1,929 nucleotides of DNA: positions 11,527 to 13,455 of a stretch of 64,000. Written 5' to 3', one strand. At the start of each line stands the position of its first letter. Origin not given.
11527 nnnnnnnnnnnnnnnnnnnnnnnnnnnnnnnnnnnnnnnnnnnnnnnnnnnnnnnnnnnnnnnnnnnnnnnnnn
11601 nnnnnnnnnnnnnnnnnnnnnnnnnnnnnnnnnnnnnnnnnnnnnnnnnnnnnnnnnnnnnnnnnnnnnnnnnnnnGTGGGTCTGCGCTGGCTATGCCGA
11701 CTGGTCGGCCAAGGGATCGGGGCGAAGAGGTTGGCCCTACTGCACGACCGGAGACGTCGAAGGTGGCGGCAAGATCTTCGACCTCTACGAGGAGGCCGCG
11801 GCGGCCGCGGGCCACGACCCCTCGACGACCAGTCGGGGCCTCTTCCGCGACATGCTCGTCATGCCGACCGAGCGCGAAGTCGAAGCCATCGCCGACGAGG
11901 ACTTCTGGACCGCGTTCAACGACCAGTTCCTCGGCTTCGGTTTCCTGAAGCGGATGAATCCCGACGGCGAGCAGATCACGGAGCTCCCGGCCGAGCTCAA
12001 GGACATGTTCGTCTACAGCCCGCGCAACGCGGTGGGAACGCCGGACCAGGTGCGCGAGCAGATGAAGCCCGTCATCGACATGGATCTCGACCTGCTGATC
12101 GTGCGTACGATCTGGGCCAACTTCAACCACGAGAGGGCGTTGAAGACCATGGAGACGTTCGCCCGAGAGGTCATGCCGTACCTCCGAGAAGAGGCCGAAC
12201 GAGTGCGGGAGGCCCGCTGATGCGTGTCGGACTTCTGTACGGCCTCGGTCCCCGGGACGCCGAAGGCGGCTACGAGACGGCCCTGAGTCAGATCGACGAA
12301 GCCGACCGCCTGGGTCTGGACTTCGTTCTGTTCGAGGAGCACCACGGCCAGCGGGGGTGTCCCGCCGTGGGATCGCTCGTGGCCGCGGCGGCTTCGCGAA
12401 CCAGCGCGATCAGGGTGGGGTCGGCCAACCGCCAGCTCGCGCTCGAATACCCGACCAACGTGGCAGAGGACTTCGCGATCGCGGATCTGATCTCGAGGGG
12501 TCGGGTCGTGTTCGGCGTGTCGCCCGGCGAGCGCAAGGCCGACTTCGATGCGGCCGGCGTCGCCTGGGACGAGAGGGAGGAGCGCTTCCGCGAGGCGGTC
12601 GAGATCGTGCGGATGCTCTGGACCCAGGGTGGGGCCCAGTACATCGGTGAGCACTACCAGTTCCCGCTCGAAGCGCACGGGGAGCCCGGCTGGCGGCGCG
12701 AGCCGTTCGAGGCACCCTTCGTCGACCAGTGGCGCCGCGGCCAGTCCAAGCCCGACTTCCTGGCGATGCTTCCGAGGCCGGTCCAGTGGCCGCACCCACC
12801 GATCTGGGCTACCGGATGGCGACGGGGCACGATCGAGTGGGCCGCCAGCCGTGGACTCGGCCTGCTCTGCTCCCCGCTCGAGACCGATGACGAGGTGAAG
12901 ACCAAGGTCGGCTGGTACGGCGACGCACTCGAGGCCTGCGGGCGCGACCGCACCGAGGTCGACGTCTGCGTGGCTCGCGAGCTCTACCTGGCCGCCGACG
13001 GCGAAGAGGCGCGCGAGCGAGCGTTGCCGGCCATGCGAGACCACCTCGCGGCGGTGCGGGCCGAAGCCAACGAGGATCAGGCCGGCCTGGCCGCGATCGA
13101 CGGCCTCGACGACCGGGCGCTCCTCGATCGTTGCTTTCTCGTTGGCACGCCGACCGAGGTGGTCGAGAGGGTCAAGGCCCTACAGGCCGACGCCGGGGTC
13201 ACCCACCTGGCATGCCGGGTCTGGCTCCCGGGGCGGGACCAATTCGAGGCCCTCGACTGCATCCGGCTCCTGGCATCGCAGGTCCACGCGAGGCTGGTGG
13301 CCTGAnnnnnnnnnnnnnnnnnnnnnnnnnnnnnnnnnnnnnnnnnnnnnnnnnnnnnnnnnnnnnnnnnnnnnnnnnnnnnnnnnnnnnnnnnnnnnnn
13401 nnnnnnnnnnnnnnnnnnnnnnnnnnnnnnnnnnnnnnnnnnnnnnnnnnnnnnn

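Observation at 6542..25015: Inverted pair of MITE-like repeats (plus an IS remnant) brackets the 18-kb catabolic operon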

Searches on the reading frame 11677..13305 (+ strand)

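Call 9: search_protein_families(library=pfam, proteins=[window:11677-13305:+])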
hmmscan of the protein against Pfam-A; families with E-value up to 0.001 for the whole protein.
window:11677-13305:+ (542 aa): 1 family
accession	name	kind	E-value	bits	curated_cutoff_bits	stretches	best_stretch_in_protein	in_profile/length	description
PF00296.26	Bac_luciferase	-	4.3e-50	171.3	27.9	1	194-510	15-314/314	Luciferase-like monooxygenase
